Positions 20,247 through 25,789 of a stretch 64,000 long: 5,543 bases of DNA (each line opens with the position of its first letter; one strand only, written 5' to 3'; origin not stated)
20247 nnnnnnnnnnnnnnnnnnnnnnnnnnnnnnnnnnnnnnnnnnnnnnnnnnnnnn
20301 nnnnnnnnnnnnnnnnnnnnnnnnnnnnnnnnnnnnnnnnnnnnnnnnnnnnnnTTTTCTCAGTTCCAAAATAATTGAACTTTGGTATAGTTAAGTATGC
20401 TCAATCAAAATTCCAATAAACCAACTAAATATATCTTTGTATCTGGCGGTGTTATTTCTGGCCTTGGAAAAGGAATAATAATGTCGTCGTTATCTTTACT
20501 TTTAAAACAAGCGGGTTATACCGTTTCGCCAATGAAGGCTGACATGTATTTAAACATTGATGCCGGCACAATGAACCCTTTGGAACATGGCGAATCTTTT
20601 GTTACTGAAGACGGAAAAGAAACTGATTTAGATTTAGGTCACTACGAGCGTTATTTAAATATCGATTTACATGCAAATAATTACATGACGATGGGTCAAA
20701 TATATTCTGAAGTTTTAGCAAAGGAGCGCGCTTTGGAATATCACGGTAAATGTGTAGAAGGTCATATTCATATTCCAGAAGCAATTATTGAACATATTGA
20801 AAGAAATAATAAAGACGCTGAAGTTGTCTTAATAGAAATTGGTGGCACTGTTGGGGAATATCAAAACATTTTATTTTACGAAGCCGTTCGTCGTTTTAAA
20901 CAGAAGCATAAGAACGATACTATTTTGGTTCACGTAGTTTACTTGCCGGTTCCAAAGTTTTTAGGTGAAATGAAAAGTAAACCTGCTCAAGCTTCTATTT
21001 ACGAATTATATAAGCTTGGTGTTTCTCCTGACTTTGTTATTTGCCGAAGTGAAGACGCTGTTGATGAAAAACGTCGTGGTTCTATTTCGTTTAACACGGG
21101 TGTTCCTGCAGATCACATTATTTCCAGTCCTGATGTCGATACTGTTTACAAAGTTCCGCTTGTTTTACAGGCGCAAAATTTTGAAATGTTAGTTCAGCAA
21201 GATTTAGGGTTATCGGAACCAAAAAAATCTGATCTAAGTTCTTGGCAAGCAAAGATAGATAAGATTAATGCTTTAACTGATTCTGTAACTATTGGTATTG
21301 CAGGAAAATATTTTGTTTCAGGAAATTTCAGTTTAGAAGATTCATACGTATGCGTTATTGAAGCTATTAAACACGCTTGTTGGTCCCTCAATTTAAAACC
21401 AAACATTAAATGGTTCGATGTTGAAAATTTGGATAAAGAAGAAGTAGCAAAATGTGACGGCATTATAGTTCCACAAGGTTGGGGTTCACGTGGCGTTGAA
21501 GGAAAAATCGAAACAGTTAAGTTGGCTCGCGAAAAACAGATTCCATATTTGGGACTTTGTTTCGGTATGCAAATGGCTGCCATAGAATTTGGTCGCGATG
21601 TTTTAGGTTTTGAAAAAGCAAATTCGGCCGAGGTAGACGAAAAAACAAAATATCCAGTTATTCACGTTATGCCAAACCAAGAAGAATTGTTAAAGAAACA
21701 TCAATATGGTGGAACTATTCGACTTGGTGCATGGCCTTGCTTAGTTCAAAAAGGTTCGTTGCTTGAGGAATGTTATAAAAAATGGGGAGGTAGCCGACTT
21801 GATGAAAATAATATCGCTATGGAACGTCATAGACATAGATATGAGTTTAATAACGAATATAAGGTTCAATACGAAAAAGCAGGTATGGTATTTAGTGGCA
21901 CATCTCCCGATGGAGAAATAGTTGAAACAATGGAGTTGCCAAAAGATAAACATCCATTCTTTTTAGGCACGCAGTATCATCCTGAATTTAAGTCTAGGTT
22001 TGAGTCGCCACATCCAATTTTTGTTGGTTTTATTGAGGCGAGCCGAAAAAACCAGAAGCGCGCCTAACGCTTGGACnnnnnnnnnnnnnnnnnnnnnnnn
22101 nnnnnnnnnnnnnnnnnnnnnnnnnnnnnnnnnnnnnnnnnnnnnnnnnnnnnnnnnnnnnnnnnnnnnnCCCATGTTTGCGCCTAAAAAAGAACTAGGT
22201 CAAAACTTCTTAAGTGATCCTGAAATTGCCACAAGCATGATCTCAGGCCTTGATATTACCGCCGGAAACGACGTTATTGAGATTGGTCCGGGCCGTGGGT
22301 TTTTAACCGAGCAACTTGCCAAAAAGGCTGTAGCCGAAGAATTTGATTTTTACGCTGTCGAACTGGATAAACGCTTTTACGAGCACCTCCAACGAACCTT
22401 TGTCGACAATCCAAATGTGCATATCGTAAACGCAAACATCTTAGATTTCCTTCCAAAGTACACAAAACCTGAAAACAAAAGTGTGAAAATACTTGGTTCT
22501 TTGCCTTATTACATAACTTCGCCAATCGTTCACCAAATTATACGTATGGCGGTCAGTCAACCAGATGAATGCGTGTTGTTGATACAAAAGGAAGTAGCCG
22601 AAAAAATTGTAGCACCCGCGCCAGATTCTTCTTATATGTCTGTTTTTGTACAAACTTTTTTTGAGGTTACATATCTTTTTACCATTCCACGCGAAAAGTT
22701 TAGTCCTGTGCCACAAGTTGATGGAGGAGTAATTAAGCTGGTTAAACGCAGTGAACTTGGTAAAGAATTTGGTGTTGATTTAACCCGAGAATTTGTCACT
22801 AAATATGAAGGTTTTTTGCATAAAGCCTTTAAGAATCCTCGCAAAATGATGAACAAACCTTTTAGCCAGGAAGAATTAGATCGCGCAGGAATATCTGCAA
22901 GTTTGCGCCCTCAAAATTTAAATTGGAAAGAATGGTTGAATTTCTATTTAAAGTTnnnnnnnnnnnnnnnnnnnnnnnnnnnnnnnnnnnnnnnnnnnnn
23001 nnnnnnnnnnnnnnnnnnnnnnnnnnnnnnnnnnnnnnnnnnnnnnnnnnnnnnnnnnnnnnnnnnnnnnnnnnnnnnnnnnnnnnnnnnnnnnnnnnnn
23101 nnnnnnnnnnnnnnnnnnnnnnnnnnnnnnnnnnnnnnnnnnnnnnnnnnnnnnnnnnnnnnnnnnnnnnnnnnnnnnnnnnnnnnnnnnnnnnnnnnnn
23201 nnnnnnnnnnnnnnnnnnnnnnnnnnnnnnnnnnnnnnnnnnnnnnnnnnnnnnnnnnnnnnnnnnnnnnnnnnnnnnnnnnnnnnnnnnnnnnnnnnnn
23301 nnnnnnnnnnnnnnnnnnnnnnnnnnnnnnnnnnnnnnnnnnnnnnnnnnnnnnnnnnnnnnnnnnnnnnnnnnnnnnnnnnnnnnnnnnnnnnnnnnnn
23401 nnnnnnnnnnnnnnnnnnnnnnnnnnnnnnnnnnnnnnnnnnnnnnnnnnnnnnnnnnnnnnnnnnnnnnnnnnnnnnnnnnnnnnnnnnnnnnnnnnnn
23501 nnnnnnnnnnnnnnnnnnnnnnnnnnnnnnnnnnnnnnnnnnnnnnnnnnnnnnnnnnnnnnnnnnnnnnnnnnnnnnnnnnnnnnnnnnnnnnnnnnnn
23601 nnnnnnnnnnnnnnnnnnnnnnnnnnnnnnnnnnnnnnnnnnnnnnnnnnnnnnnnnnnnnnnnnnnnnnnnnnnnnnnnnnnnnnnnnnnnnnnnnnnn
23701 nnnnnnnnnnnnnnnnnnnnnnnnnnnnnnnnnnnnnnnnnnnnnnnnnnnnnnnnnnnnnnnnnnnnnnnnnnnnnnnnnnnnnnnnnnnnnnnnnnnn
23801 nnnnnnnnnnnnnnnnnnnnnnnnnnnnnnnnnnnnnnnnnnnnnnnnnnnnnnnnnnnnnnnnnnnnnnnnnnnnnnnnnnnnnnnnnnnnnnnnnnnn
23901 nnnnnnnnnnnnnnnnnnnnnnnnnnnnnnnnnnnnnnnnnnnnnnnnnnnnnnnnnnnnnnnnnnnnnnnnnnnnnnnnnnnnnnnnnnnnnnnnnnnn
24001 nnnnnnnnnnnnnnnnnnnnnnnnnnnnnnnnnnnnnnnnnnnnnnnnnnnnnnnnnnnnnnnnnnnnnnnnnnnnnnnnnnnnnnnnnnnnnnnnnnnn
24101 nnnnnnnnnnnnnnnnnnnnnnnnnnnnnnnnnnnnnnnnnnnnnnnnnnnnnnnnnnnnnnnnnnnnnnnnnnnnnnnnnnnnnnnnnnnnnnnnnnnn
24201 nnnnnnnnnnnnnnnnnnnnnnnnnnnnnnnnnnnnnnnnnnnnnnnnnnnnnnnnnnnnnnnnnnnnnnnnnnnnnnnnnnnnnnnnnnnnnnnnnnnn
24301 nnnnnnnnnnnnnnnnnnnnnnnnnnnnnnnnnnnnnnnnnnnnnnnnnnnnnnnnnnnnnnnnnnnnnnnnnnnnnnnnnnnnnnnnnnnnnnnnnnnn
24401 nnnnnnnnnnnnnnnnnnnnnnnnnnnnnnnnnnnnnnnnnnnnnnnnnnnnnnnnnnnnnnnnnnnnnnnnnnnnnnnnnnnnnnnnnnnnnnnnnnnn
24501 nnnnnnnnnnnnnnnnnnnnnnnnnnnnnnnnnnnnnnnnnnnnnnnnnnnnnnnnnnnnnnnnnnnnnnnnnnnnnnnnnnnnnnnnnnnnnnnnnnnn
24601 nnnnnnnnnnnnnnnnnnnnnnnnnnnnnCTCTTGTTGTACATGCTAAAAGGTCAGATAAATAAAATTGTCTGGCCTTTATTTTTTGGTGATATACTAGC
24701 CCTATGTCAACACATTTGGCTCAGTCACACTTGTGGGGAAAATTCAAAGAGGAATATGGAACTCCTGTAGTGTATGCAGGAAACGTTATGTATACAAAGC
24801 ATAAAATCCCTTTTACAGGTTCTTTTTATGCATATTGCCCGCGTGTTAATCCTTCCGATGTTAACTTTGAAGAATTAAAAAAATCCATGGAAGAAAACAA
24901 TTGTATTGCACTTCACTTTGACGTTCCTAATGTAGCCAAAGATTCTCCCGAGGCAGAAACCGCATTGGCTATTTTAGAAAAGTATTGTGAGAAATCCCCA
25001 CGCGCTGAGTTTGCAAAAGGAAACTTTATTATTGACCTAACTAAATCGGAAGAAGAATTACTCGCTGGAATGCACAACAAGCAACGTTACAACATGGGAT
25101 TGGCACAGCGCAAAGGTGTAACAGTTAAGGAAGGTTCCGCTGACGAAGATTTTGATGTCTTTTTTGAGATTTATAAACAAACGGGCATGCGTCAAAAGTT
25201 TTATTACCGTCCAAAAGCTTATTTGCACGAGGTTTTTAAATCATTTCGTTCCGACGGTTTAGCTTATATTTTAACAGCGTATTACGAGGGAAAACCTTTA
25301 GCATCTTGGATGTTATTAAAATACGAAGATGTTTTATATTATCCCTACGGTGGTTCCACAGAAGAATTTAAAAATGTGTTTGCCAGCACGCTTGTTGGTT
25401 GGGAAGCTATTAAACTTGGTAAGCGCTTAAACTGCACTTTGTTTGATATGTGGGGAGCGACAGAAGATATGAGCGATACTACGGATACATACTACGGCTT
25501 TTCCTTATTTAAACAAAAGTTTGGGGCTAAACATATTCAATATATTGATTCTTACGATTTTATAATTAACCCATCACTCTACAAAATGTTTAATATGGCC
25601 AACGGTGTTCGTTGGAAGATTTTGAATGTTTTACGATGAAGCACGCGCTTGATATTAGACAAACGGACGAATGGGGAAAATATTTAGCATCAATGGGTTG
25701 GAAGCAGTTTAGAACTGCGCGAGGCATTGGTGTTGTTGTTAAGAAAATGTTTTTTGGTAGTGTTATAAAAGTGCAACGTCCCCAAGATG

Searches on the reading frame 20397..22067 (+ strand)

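Call 77: search_protein_families(library=pfam, proteins=[window:20397-22067:+], max_evalue=0.001)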
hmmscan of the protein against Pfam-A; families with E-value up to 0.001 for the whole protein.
window:20397-22067:+ (556 aa): 3 families
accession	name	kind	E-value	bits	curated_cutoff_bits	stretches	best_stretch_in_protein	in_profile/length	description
PF06418.20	CTP_synth_N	-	1.1e-94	317.1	26.1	1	11-272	1-265/265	CTP synthase N-terminus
PF00117.34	GATase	-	9e-33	114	22.8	1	314-547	3-189/190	Glutamine amidotransferase class-I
PF07722.19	Peptidase_C26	-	2.2e-05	24.8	20.5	1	373-530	97-219/219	Peptidase C26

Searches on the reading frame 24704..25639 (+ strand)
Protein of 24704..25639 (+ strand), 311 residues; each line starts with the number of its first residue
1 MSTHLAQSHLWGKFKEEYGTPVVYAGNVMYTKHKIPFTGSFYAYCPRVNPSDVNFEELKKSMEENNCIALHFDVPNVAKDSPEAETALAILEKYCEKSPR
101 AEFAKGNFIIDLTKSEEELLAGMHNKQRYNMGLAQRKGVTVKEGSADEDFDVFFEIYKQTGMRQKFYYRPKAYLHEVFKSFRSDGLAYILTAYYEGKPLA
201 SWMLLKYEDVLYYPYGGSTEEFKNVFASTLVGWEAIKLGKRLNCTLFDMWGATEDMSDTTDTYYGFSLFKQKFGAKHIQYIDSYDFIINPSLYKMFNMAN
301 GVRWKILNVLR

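Call 66: search_protein_families(library=pfam, proteins=[window:24704-25639:+], max_evalue=0.001)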
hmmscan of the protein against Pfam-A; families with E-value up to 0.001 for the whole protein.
window:24704-25639:+ (311 aa): 2 families
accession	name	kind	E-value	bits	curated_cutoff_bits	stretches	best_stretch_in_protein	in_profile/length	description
PF02388.22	FemAB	-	2.2e-25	89.8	24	2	197-299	306-404/406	FemAB family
PF13480.13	Acetyltransf_6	-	3.3e-13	50.4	22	1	128-254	4-139/143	Acetyltransferase (GNAT) domain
